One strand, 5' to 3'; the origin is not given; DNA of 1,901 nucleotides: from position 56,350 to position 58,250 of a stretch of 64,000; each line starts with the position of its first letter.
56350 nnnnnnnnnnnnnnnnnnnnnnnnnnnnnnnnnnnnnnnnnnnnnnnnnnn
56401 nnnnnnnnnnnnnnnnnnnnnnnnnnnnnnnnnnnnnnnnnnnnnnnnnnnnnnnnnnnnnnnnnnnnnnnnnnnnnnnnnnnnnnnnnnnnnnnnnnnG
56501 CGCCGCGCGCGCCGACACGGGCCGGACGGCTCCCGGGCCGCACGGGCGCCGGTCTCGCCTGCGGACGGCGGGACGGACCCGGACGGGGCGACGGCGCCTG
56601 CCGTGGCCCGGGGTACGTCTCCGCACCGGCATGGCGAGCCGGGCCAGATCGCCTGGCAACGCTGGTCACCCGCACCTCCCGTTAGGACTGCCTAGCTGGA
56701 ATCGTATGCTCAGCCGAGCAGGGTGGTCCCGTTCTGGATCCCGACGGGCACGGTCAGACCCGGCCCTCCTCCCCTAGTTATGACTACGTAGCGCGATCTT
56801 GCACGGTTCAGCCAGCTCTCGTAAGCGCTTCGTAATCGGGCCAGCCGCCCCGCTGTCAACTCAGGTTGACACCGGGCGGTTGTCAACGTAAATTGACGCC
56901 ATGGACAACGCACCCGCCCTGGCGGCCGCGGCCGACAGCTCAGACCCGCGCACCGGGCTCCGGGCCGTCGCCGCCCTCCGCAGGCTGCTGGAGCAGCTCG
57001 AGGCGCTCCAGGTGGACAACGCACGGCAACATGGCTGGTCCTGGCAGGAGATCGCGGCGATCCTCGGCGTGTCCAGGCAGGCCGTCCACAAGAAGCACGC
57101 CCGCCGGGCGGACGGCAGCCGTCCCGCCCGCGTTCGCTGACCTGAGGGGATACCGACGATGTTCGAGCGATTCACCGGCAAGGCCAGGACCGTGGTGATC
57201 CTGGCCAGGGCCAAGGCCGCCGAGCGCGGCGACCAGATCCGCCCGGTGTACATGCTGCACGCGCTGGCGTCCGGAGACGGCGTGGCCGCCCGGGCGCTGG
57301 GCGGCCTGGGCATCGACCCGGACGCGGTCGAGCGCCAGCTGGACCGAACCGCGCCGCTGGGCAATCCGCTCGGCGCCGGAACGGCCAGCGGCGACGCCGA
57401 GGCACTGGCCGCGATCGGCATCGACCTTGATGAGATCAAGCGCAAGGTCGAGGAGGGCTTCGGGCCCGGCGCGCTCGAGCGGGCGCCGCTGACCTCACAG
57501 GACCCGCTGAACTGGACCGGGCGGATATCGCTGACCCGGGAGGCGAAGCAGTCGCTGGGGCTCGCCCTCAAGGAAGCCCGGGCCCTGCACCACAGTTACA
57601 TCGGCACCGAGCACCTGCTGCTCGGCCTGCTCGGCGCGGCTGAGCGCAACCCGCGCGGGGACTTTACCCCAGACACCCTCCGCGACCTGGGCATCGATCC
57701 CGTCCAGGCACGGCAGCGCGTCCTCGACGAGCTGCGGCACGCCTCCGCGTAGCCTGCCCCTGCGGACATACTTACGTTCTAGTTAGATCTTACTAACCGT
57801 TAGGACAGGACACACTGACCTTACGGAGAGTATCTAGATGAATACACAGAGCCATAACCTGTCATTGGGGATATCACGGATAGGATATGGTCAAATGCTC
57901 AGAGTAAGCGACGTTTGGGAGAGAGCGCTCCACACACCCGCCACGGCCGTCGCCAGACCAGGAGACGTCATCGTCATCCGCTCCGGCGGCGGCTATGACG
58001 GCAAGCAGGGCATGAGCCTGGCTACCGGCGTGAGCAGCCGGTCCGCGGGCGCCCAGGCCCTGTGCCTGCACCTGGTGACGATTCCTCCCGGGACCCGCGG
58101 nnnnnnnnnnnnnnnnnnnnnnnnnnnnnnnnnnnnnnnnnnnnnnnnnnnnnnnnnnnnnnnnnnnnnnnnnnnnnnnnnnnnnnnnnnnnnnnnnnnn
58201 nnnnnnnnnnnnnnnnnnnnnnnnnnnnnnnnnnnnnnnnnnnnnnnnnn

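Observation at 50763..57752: Two paralogous HTH + Clp_N modules with identical leaderless promoter and dual-palindrome operator architecture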

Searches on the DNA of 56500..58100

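Call 86: search_rna_families(source=window, start=56500, end=58100, threshold=evalue, max_evalue=1)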
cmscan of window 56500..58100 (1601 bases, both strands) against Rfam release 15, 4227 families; matches with E-value up to 1: 0.
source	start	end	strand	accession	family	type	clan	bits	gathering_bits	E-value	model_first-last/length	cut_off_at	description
